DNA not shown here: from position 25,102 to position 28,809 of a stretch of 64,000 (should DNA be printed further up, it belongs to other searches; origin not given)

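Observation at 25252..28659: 1135-aa cytoplasmic protein with GH94-clan-like phosphorylase motifs, translationally coupled to a GH16 glucanase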

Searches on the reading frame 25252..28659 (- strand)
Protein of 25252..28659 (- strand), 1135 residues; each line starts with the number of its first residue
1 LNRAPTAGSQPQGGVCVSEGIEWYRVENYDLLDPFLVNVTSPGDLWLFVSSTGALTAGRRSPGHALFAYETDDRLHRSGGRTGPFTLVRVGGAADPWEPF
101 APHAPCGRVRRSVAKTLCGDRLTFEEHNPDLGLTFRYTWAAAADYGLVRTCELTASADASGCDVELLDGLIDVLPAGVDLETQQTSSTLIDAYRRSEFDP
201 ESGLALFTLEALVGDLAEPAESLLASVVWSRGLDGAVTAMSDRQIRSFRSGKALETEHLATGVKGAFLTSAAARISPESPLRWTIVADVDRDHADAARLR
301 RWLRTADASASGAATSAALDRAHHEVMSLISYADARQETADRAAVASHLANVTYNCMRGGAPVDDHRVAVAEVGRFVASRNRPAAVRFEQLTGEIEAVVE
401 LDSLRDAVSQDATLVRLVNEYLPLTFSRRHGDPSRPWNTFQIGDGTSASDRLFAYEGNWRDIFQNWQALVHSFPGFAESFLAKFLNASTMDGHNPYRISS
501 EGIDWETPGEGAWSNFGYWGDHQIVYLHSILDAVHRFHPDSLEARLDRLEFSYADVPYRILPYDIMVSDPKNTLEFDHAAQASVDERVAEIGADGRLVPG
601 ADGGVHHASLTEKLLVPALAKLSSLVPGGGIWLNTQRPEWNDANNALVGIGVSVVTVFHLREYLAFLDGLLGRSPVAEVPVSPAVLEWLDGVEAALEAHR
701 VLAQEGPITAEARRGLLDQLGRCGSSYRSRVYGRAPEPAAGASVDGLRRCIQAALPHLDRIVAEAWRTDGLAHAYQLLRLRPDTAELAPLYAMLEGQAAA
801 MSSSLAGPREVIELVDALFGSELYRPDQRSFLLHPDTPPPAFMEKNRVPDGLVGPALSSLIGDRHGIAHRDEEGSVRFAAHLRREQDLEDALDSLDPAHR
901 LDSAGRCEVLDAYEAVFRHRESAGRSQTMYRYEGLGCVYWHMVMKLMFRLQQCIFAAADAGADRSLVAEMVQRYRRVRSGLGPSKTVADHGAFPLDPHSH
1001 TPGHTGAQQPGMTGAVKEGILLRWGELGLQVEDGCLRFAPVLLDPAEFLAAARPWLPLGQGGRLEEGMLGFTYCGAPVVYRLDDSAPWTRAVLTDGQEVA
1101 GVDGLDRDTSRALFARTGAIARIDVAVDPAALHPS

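Call 6: search_protein_families(library=pfam, proteins=[window:25252-28659:-], max_evalue=1)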
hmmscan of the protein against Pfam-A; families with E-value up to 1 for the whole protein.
window:25252-28659:- (1135 aa): 2 families
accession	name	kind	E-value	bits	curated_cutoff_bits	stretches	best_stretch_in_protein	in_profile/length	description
PF09613.16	HrpB1_HrpK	-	0.072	13.2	29.3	1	160-195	4-39/126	Bacterial type III secretion protein (HrpB1_HrpK)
PF10727.15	Rossmann-like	-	0.27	11.4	23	1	308-351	22-65/131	Rossmann-like domain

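Call 7: search_protein_families(library=ncbifam, proteins=[window:25252-28659:-], max_evalue=1)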
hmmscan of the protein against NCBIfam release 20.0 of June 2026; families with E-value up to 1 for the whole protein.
window:25252-28659:- (1135 aa): 1 family
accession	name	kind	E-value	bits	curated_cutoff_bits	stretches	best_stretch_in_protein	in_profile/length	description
NF058639.1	GH149_beta_1_3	equivalog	0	1190.9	1150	1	15-1127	9-1133/1134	1,3-beta-D-glucan phosphorylase, GH149 family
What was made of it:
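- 25252..28659 (-): GH149 beta-1,3-glucan (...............) phosphorylase, 1135 aa, cytoplasmic, TTG start. NCBIfam NF058639 scores 1190.9 bits against a cut-off of 1150 (call 7).
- On GH149 (CAZy; NCBIfam NF058639 '1,3-beta-D-glucan phosphorylase, GH149 family'): 1190.9 bits against a cut-off of 1150; protein aa 15-1127 on model positions 9-1133 of 1134 (call 7).
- NF058639 equivalog passed, covering model positions 9-1133 of 1134 (call 7). The equivalog score is only just above the cut-off (call 7).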

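Call 8: search_solved_structures(query=window:25252-28659:-, max_evalue=10, show_alignments=2)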
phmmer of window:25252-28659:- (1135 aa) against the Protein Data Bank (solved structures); distinct sequences matched with E-value up to 10: 5.
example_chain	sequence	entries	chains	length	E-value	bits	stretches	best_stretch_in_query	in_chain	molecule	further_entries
6hq6_A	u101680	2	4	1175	1e-254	851.2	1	19-1127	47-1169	Bacterial beta-1,3-oligosaccharide phosphorylase | Beta-1,3-oligosaccharide phosphorylase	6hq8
9qqk_A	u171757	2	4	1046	7.5e-10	40.4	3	515-675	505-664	gh161 phosphorylase | GH161A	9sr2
9h8v_A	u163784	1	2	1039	1.6e-09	39.3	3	516-675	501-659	Cellobiose phosphorylase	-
9yu2_A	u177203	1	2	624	1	10.1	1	716-867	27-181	Engineered Metalloenzyme 6A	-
9pl0_A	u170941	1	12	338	1.6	9.4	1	584-631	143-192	Enoyl-[acyl-carrier-protein] reductase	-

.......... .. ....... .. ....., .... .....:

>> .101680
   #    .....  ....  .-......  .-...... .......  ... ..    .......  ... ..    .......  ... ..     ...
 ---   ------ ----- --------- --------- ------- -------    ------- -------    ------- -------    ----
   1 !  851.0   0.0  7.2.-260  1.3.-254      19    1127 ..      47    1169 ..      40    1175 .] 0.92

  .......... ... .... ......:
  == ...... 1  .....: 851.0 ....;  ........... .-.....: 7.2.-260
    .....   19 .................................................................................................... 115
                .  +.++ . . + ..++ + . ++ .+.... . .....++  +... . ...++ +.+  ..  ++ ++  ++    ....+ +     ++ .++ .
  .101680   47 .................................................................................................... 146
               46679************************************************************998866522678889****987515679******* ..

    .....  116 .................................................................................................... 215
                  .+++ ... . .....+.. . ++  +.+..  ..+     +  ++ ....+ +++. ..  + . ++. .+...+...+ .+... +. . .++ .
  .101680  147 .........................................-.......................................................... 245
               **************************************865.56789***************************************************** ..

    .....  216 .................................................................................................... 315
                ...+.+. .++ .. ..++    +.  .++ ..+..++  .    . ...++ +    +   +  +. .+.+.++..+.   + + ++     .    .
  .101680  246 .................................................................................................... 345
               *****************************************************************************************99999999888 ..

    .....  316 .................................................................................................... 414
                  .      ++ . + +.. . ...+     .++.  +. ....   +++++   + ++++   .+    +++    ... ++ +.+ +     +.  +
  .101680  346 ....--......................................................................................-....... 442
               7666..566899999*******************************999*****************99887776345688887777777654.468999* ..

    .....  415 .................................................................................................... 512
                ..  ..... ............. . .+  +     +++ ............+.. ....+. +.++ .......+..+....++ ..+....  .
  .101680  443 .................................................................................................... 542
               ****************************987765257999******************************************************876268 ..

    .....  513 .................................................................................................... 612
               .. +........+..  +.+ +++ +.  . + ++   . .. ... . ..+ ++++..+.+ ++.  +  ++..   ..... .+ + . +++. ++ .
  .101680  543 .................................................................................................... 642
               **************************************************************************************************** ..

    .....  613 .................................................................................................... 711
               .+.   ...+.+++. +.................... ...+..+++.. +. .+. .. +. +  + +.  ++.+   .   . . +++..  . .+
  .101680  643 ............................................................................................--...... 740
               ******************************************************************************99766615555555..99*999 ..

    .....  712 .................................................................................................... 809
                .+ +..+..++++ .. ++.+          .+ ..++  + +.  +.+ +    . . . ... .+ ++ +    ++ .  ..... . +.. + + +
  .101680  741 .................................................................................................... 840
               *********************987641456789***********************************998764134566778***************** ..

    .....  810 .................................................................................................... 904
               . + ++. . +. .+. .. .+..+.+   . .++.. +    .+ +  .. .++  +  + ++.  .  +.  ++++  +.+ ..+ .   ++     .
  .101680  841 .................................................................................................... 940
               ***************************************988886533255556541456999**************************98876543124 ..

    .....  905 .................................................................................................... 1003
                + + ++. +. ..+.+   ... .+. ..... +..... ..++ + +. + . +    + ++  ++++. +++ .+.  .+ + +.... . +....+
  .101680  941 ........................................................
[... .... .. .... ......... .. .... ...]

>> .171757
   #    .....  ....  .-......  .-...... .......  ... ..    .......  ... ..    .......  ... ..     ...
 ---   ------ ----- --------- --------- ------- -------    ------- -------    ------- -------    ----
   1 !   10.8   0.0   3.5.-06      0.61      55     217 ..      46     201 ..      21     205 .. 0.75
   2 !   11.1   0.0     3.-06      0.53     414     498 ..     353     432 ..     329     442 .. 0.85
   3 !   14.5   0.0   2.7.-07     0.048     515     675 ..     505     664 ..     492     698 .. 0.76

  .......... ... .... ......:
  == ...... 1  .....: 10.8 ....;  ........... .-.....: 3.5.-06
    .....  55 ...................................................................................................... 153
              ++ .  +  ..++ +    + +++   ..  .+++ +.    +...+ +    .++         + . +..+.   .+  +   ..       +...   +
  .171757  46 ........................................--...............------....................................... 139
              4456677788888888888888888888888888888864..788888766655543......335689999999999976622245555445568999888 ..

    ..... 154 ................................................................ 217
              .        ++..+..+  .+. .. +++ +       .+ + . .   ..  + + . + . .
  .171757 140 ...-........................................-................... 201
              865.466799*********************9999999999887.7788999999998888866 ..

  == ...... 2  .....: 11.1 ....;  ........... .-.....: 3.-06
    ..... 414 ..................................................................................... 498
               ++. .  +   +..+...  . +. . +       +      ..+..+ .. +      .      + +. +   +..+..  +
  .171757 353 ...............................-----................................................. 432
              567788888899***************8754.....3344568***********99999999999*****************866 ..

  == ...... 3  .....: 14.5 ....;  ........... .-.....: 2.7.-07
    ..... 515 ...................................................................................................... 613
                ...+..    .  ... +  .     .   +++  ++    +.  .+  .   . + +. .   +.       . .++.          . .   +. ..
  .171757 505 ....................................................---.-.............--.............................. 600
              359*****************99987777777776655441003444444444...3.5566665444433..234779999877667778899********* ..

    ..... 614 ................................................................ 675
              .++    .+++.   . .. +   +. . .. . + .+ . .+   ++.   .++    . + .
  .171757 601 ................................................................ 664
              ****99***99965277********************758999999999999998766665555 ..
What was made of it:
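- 25252..28659 (-): PDB 6HQ6 matches at E = 1e-254 over aa 19-1127 (call 8).
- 27277..27282 (-): R460-D461, the RD motif that recognises sugar-1-phosphate (Pro_7066 R470/D471). Position taken from the alignment in call 8.
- On GH149: phmmer E = 1e-254, a single stretch, aa 19-1127 against chain residues 47-1169 (call 8).
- On GH161: Fragmentary matches at E = 7.5e-10 (call 8).
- Closest known: Pro_7066. Same: Full-length homology, E = 1e-254 (call 8).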

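Call 16: find_homologous_proteins(query=window:25252-28659:-, max_evalue=1e-10)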
Query window:25252-28659:- (1135 aa): 7832 proteins with E <= 1e-10 among 8000 candidates; the best 120 are listed.
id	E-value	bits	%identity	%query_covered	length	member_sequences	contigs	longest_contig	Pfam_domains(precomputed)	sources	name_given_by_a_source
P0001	0.0e+0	2555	98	100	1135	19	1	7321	-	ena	-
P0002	0.0e+0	2352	92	100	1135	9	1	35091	-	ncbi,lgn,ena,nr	ncbi:MAG: hypothetical protein OXL98_03830 [Acidimicrobiaceae bacterium]|nr:hypothetical protein [Ac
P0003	0.0e+0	2318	89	100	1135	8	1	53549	-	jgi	jgi:hypothetical protein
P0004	0.0e+0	2310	90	100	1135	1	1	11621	-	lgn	-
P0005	0.0e+0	2277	89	100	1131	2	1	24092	-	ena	-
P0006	0.0e+0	2091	81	100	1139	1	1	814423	-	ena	-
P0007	0.0e+0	2081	80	100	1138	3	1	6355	-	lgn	-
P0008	0.0e+0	2071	80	100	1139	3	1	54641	-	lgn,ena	-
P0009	0.0e+0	2068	80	100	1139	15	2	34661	-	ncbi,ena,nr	ncbi:MAG: hypothetical protein F4011_07090 [Acidimicrobiaceae bacterium]|nr:hypothetical protein [Ac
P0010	0.0e+0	2002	78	100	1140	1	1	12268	-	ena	-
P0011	0.0e+0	1988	77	100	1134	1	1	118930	-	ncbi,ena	-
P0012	0.0e+0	1889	74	100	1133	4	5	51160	-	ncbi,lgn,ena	-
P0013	0.0e+0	1837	71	100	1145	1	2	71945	-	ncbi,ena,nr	ncbi:MAG: hypothetical protein OXI56_04890 [bacterium]|nr:hypothetical protein [bacterium] MDE060111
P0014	0.0e+0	1646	65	99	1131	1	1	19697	-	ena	-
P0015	0.0e+0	1587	63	99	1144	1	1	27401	-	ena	-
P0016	0.0e+0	1581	64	99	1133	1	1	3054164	-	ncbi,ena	-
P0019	0.0e+0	1565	62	99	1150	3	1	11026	-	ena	-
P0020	0.0e+0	1560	62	99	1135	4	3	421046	-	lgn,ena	-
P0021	0.0e+0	1556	62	99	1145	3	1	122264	-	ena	-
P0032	0.0e+0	1405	57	99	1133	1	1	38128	-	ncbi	-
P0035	0.0e+0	1400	58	99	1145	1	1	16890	-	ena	-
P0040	0.0e+0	1367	55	99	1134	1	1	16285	-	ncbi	-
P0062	0.0e+0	1290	54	98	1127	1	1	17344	-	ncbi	ncbi:MAG: hypothetical protein ACLGHX_02195 [Acidimicrobiia bacterium]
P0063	0.0e+0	1276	54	97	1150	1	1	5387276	-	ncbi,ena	-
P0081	0.0e+0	1031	47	98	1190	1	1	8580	-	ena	-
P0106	2.7e-298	1011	44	100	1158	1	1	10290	-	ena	-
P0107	2.8e-298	1011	45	98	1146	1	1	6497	-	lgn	-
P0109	1.1e-297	1009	45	99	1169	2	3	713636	-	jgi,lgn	jgi:hypothetical protein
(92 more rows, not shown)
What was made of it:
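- Checked: Orthologues of 89-98% identity are also 1135 aa with 100% coverage (call 16).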
